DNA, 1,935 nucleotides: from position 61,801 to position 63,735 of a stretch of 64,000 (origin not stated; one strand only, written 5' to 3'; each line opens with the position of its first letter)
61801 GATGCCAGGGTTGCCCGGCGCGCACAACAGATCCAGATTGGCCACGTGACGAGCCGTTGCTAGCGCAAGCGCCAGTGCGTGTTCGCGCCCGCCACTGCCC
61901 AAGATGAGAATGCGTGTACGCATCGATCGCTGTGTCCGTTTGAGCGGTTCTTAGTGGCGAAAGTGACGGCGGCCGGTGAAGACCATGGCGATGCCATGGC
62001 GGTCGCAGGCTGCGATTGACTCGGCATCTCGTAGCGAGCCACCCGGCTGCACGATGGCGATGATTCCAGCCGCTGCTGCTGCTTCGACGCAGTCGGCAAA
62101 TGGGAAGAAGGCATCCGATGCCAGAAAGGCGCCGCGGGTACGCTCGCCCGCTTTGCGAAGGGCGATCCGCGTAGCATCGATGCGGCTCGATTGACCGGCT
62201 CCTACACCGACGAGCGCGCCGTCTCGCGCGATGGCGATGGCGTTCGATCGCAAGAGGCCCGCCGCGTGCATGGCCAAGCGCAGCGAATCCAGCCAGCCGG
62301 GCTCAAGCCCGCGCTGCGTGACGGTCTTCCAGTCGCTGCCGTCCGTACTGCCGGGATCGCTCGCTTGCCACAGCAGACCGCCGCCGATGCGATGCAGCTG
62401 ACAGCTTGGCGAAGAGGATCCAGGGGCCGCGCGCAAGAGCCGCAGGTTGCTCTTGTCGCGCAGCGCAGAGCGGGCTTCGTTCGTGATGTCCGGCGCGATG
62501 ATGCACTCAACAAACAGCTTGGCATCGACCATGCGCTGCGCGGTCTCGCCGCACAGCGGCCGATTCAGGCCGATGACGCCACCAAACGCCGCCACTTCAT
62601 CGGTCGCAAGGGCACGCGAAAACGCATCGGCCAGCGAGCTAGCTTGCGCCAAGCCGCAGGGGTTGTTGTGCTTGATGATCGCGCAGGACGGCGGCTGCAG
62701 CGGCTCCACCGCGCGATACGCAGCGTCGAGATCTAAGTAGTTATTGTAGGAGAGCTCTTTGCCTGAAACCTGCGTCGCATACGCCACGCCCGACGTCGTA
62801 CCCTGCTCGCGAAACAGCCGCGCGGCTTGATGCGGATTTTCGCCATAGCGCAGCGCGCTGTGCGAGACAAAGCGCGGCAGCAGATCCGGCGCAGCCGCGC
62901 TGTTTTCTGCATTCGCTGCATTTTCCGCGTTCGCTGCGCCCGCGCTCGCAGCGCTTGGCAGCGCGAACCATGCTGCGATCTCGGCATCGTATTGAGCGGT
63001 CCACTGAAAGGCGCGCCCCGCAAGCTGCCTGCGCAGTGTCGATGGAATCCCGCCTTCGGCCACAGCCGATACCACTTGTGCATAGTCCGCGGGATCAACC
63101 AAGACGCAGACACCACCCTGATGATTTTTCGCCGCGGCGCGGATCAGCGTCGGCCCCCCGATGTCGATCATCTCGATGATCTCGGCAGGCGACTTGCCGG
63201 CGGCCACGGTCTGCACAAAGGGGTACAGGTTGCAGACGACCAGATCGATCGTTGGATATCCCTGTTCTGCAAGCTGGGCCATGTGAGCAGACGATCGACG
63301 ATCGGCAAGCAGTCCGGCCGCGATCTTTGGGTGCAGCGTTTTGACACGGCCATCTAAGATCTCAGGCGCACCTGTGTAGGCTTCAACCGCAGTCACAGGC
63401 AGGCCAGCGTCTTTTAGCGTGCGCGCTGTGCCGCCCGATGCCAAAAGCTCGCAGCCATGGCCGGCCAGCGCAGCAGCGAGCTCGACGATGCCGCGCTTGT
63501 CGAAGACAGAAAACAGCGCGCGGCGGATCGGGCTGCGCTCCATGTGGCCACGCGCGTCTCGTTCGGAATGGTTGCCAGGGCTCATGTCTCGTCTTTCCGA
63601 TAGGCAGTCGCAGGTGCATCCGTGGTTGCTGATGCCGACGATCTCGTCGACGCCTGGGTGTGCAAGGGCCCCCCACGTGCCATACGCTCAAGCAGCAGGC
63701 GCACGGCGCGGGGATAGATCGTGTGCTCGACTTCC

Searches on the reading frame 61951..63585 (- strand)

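Call 57: search_protein_families(library=pfam, proteins=[window:61951-63585:-], max_evalue=0.00001)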
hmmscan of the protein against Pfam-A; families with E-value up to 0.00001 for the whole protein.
window:61951-63585:- (544 aa): 2 families
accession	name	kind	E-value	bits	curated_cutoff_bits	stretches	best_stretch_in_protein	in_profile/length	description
PF01808.24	AICARFT_IMPCHas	-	2.1e-95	320.2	25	1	151-478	1-311/311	AICARFT/IMPCHase bienzyme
PF02142.27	MGS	-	2.7e-21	75.9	24.1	1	32-146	1-94/94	MGS-like domain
